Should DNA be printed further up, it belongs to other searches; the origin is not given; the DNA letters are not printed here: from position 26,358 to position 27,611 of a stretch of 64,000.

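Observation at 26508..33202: A compact uronic-acid exopolysaccharide locus with a synthase-LysM-beta-helix fusion (alginate- or GAG-like logic)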

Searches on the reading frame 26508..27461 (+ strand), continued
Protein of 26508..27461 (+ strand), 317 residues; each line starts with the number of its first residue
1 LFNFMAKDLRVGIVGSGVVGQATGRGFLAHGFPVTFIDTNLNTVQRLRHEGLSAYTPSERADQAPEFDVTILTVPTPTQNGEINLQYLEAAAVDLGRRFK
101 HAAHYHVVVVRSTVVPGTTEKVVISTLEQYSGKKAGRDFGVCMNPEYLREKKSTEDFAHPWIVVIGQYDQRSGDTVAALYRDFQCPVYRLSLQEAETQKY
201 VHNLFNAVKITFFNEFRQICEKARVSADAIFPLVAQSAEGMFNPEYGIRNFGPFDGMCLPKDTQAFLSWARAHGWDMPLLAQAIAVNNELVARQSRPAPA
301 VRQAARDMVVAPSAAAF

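Call 68: search_protein_families(library=pfam, proteins=[P0316, P0351, P0384, P0247, P0261, P0318, P0326, P0337, P0241, P0301], max_evalue=0.00001)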
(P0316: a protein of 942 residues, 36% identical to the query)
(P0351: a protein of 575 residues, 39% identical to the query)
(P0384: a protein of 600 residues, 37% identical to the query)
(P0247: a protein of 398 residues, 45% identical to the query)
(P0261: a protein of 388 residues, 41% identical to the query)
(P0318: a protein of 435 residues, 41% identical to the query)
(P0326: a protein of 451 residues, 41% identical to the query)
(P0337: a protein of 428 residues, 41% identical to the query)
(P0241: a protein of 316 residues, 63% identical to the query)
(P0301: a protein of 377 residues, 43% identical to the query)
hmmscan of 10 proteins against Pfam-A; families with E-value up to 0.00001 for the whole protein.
P0316 (942 aa): 11 families
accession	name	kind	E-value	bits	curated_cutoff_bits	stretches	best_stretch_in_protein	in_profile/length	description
PF03721.20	UDPG_MGDP_dh_N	-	1e-99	332.1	27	2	477-654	2-182/187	UDP-glucose/GDP-mannose dehydrogenase family, NAD binding domain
PF03720.21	UDPG_MGDP_dh_C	-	1.9e-68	227.8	30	2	318-417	1-102/103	UDP-glucose/GDP-mannose dehydrogenase family, UDP binding domain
PF00984.24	UDPG_MGDP_dh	-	5.4e-68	225.6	25.4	2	203-295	1-93/94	UDP-glucose/GDP-mannose dehydrogenase family, central domain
PF07992.20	Pyr_redox_2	-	2.6e-11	43.9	26.1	1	445-508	106-175/291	Pyridine nucleotide-disulphide oxidoreductase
PF02558.23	ApbA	-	2.8e-10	40.4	22.2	0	478-557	1-74/150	Ketopantoate reductase PanE/ApbA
PF01210.29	NAD_Gly3P_dh_N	-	5e-10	40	23.1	0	477-617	1-126/158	NAD-dependent glycerol-3-phosphate dehydrogenase N-terminus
PF03807.23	F420_oxidored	-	6.5e-10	39.9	21.6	0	477-558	1-68/94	NADP oxidoreductase coenzyme F420-dependent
PF00070.33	Pyr_redox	-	1.5e-07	32.3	22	0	3-32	1-30/82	Pyridine nucleotide-disulphide oxidoreductase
PF02737.24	3HCDH_N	-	2.1e-07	31.4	22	0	477-553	1-82/180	3-hydroxyacyl-CoA dehydrogenase, NAD binding domain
PF13450.12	NAD_binding_8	-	8.4e-07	29.6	21.9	0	480-506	1-27/68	NAD(P)-binding Rossmann-like domain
PF01266.30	DAO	-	5.9e-06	26.5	27.9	0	478-506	2-30/353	FAD dependent oxidoreductase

P0351 (575 aa): 3 families
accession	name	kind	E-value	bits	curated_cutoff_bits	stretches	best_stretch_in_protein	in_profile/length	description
PF03721.20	UDPG_MGDP_dh_N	-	9.6e-49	165.9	27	1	140-324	2-183/187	UDP-glucose/GDP-mannose dehydrogenase family, NAD binding domain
PF00984.24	UDPG_MGDP_dh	-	1.8e-27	95.7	25.4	1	342-436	1-93/94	UDP-glucose/GDP-mannose dehydrogenase family, central domain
PF03720.21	UDPG_MGDP_dh_C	-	3.5e-14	53.5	30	1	455-537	1-73/103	UDP-glucose/GDP-mannose dehydrogenase family, UDP binding domain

P0384 (600 aa): 4 families
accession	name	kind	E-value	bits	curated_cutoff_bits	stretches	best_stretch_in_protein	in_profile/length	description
PF03721.20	UDPG_MGDP_dh_N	-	2.1e-56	190.9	27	1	34-222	2-187/187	UDP-glucose/GDP-mannose dehydrogenase family, NAD binding domain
PF00984.24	UDPG_MGDP_dh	-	1.8e-28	98.9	25.4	1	236-330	1-93/94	UDP-glucose/GDP-mannose dehydrogenase family, central domain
PF00072.30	Response_reg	-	1.3e-23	83.7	30.2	1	505-591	1-84/111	Response regulator receiver domain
PF03720.21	UDPG_MGDP_dh_C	-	2.2e-11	44.5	30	1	350-399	2-53/103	UDP-glucose/GDP-mannose dehydrogenase family, UDP binding domain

P0247 (398 aa): 2 families
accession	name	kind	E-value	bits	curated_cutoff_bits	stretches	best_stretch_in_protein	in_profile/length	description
PF03721.20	UDPG_MGDP_dh_N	-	1.2e-27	97.1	27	1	110-276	2-186/187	UDP-glucose/GDP-mannose dehydrogenase family, NAD binding domain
PF00984.24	UDPG_MGDP_dh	-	4.4e-18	65.6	25.4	1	292-386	2-93/94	UDP-glucose/GDP-mannose dehydrogenase family, central domain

P0261 (388 aa): 2 families
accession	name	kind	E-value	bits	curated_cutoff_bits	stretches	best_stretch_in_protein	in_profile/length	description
PF03721.20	UDPG_MGDP_dh_N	-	3.7e-26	92.3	27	1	3-171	2-187/187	UDP-glucose/GDP-mannose dehydrogenase family, NAD binding domain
PF00984.24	UDPG_MGDP_dh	-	1.5e-21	76.7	25.4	1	186-280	2-93/94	UDP-glucose/GDP-mannose dehydrogenase family, central domain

P0318 (435 aa): 2 families
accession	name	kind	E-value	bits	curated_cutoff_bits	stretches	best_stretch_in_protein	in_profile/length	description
PF03721.20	UDPG_MGDP_dh_N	-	1.4e-20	74.1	27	1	76-194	74-186/187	UDP-glucose/GDP-mannose dehydrogenase family, NAD binding domain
PF00984.24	UDPG_MGDP_dh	-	3.7e-17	62.6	25.4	1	327-405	19-93/94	UDP-glucose/GDP-mannose dehydrogenase family, central domain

P0326 (451 aa): 3 families
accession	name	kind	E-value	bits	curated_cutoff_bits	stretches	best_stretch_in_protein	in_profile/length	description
PF03721.20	UDPG_MGDP_dh_N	-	4.5e-59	199.6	27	1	7-193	2-185/187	UDP-glucose/GDP-mannose dehydrogenase family, NAD binding domain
PF00984.24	UDPG_MGDP_dh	-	6.3e-34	116.4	25.4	1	212-305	1-93/94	UDP-glucose/GDP-mannose dehydrogenase family, central domain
PF03720.21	UDPG_MGDP_dh_C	-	4.9e-28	98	30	1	328-431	1-103/103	UDP-glucose/GDP-mannose dehydrogenase family, UDP binding domain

P0337 (428 aa): 4 families
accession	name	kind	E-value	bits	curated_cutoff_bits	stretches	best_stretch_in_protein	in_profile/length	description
PF03721.20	UDPG_MGDP_dh_N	-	4.1e-52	176.9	27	1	1-189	1-186/187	UDP-glucose/GDP-mannose dehydrogenase family, NAD binding domain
PF00984.24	UDPG_MGDP_dh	-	1.5e-35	121.6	25.4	1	204-296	1-93/94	UDP-glucose/GDP-mannose dehydrogenase family, central domain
PF03720.21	UDPG_MGDP_dh_C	-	1.4e-29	102.9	30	1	319-418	1-102/103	UDP-glucose/GDP-mannose dehydrogenase family, UDP binding domain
PF01210.29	NAD_Gly3P_dh_N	-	1e-06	29.3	23.1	1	3-129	2-122/158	NAD-dependent glycerol-3-phosphate dehydrogenase N-terminus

P0241 (316 aa): 2 families
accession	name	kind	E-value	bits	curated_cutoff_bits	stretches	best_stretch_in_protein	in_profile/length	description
PF03721.20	UDPG_MGDP_dh_N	-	1.5e-31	109.9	27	2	60-176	72-186/187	UDP-glucose/GDP-mannose dehydrogenase family, NAD binding domain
PF00984.24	UDPG_MGDP_dh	-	1.5e-15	57.5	25.4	1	192-286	2-93/94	UDP-glucose/GDP-mannose dehydrogenase family, central domain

P0301 (377 aa): 5 families
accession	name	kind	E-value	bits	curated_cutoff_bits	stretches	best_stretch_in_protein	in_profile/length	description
PF03721.20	UDPG_MGDP_dh_N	-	1.7e-29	103.2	27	1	129-257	60-186/187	UDP-glucose/GDP-mannose dehydrogenase family, NAD binding domain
PF00984.24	UDPG_MGDP_dh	-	5e-24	84.7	25.4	1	272-364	1-93/94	UDP-glucose/GDP-mannose dehydrogenase family, central domain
PF03807.23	F420_oxidored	-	1.6e-08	35.4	21.6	1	91-159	1-73/94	NADP oxidoreductase coenzyme F420-dependent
PF03446.21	NAD_binding_2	-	6e-08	33.3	21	1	91-156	1-66/161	NAD binding domain of 6-phosphogluconate dehydrogenase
PF02826.25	2-Hacid_dh_C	-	8.2e-08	32.3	25.1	1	75-155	21-101/178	D-isomer specific 2-hydroxyacid dehydrogenase, NAD binding domain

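Call 69: search_protein_families(library=ncbifam, proteins=[P0326, P0337, P0342, P0347, P0352, P0356, P0359, P0361, P0365, P0378], max_evalue=1e-40)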
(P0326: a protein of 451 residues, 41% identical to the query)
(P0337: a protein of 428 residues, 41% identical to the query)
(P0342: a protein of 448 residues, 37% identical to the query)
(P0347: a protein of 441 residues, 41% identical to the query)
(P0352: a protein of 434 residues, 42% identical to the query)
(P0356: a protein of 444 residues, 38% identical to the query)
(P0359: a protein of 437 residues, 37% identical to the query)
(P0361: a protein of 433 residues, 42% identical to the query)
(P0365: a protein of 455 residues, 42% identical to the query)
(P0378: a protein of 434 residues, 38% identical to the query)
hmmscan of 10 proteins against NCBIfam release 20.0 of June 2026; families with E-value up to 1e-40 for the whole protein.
P0326 (451 aa): 5 families
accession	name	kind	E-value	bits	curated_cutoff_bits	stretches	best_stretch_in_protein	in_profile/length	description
TIGR03026.1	NDP-sugDHase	subfamily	8.4e-138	459.6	189.8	1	7-426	2-412/413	nucleotide sugar dehydrogenase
NF041297.1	UDPGDh_AglM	equivalog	4.2e-122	408.1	670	1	7-442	2-427/429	UDP-glucose 6-dehydrogenase AglM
NF047673.2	TeichurnBiosyTuaD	equivalog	3.8e-120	402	700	1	5-444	1-430/439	UDP-glucose 6-dehydrogenase TuaD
NF008286.0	PRK11064.1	equivalog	3.2e-60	203.9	459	1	5-416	3-411/420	UDP-N-acetyl-D-mannosamine dehydrogenase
NF040825.1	UDPMaNacDH_Arch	equivalog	4.3e-60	203.7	750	1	7-447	2-417/418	UDP-N-acetyl-D-mannosamine dehydrogenase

P0337 (428 aa): 5 families
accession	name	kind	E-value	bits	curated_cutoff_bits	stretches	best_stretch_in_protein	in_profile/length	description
NF041297.1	UDPGDh_AglM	equivalog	1.7e-147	491.8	670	1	1-422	1-422/429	UDP-glucose 6-dehydrogenase AglM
TIGR03026.1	NDP-sugDHase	subfamily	3.7e-136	454.2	189.8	1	1-414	1-412/413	nucleotide sugar dehydrogenase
NF047673.2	TeichurnBiosyTuaD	equivalog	5.7e-119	398.1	700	1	3-418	4-415/439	UDP-glucose 6-dehydrogenase TuaD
NF040825.1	UDPMaNacDH_Arch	equivalog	2.2e-60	204.7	750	1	1-418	1-402/418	UDP-N-acetyl-D-mannosamine dehydrogenase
NF008286.0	PRK11064.1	equivalog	2.2e-46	158.3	459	1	3-403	6-408/420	UDP-N-acetyl-D-mannosamine dehydrogenase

P0342 (448 aa): 5 families
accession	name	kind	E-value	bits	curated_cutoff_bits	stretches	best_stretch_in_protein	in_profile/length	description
TIGR03026.1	NDP-sugDHase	subfamily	5.4e-120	400.9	189.8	1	1-407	1-395/413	nucleotide sugar dehydrogenase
NF041297.1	UDPGDh_AglM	equivalog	2.1e-92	310.3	670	1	1-404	1-396/429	UDP-glucose 6-dehydrogenase AglM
NF047673.2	TeichurnBiosyTuaD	equivalog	2.9e-79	267.3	700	1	2-354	3-351/439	UDP-glucose 6-dehydrogenase TuaD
NF040825.1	UDPMaNacDH_Arch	equivalog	2.2e-50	171.7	750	1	1-389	1-378/418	UDP-N-acetyl-D-mannosamine dehydrogenase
NF008286.0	PRK11064.1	equivalog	6.8e-42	143.5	459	1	2-346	5-353/420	UDP-N-acetyl-D-mannosamine dehydrogenase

P0347 (441 aa): 5 families
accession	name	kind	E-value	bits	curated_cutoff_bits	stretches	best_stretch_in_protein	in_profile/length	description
TIGR03026.1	NDP-sugDHase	subfamily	4e-124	414.5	189.8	1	5-419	2-411/413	nucleotide sugar dehydrogenase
NF041297.1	UDPGDh_AglM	equivalog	3.6e-114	382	670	1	5-418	2-412/429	UDP-glucose 6-dehydrogenase AglM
NF047673.2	TeichurnBiosyTuaD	equivalog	1.3e-100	337.7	700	1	4-427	2-418/439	UDP-glucose 6-dehydrogenase TuaD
NF040825.1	UDPMaNacDH_Arch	equivalog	2.2e-52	178.3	750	1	5-418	2-396/418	UDP-N-acetyl-D-mannosamine dehydrogenase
NF008286.0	PRK11064.1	equivalog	2.6e-42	144.9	459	1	4-403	4-401/420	UDP-N-acetyl-D-mannosamine dehydrogenase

P0352 (434 aa): 5 families
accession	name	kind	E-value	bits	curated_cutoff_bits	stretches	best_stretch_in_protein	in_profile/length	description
NF041297.1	UDPGDh_AglM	equivalog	3.2e-133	444.8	670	1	3-422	2-420/429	UDP-glucose 6-dehydrogenase AglM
TIGR03026.1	NDP-sugDHase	subfamily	2.9e-132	441.3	189.8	1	3-417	2-413/413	nucleotide sugar dehydrogenase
NF047673.2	TeichurnBiosyTuaD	equivalog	3e-112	376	700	1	1-428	1-423/439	UDP-glucose 6-dehydrogenase TuaD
NF040825.1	UDPMaNacDH_Arch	equivalog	7.5e-58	196.4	750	1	3-421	2-403/418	UDP-N-acetyl-D-mannosamine dehydrogenase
NF008286.0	PRK11064.1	equivalog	2.5e-44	151.5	459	1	2-418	4-418/420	UDP-N-acetyl-D-mannosamine dehydrogenase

P0356 (444 aa): 6 families
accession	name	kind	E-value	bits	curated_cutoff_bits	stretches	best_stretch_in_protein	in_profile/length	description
TIGR03026.1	NDP-sugDHase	subfamily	1.3e-134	449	189.8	1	1-418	1-411/413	nucleotide sugar dehydrogenase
NF041297.1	UDPGDh_AglM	equivalog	1.3e-124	416.4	670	1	1-432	1-427/429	UDP-glucose 6-dehydrogenase AglM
NF047673.2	TeichurnBiosyTuaD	equivalog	7.1e-122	407.7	700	1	2-439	3-430/439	UDP-glucose 6-dehydrogenase TuaD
NF040825.1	UDPMaNacDH_Arch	equivalog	9.9e-64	215.7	750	1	1-439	1-414/418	UDP-N-acetyl-D-mannosamine dehydrogenase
NF008286.0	PRK11064.1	equivalog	1e-49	169.3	459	1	2-409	5-409/420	UDP-N-acetyl-D-mannosamine dehydrogenase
NF011631.0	PRK15057.1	equivalog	3.2e-42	145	757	1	1-357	1-338/388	UDP-glucose 6-dehydrogenase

P0359 (437 aa): 5 families
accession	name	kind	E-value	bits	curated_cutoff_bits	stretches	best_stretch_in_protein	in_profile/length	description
TIGR03026.1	NDP-sugDHase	subfamily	3.5e-121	404.8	189.8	1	4-406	2-395/413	nucleotide sugar dehydrogenase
NF041297.1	UDPGDh_AglM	equivalog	9.1e-113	377.4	670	1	4-420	2-416/429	UDP-glucose 6-dehydrogenase AglM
NF047673.2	TeichurnBiosyTuaD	equivalog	5.3e-104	348.8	700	1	4-418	3-411/439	UDP-glucose 6-dehydrogenase TuaD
NF040825.1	UDPMaNacDH_Arch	equivalog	1.6e-51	175.5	750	1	4-430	2-410/418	UDP-N-acetyl-D-mannosamine dehydrogenase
NF008286.0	PRK11064.1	equivalog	8e-42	143.3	459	1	5-409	6-406/420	UDP-N-acetyl-D-mannosamine dehydrogenase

P0361 (433 aa): 4 families
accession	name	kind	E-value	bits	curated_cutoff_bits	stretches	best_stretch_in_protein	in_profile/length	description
TIGR03026.1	NDP-sugDHase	subfamily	6.1e-106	354.6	189.8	1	2-397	1-387/413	nucleotide sugar dehydrogenase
NF041297.1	UDPGDh_AglM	equivalog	1.2e-71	241.9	670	1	3-354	2-357/429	UDP-glucose 6-dehydrogenase AglM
NF047673.2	TeichurnBiosyTuaD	equivalog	6.7e-68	229.8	700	1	1-357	1-354/439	UDP-glucose 6-dehydrogenase TuaD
NF040825.1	UDPMaNacDH_Arch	equivalog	5.9e-44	150.6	750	1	3-355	2-350/418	UDP-N-acetyl-D-mannosamine dehydrogenase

P0365 (455 aa): 4 families
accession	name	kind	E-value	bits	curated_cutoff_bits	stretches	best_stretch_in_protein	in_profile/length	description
TIGR03026.1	NDP-sugDHase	subfamily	1.3e-115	386.5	189.8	1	2-431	2-413/413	nucleotide sugar dehydrogenase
NF041297.1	UDPGDh_AglM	equivalog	2.8e-114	382.4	670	1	2-437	2-421/429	UDP-glucose 6-dehydrogenase AglM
NF047673.2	TeichurnBiosyTuaD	equivalog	5e-99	332.4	700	1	3-449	4-430/439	UDP-glucose 6-dehydrogenase TuaD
NF040825.1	UDPMaNacDH_Arch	equivalog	1.6e-48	165.6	750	1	2-434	2-402/418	UDP-N-acetyl-D-mannosamine dehydrogenase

P0378 (434 aa): 5 families
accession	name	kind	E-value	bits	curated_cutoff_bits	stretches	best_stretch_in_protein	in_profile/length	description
NF041297.1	UDPGDh_AglM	equivalog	3.4e-131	438.1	670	1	4-422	3-420/429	UDP-glucose 6-dehydrogenase AglM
TIGR03026.1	NDP-sugDHase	subfamily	2.8e-128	428.2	189.8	1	3-417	2-413/413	nucleotide sugar dehydrogenase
NF047673.2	TeichurnBiosyTuaD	equivalog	6.6e-109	364.9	700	1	1-428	1-423/439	UDP-glucose 6-dehydrogenase TuaD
NF040825.1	UDPMaNacDH_Arch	equivalog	9.4e-54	182.8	750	1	3-422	2-404/418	UDP-N-acetyl-D-mannosamine dehydrogenase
NF008286.0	PRK11064.1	equivalog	1.4e-42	145.7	459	1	3-418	5-418/420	UDP-N-acetyl-D-mannosamine dehydrogenase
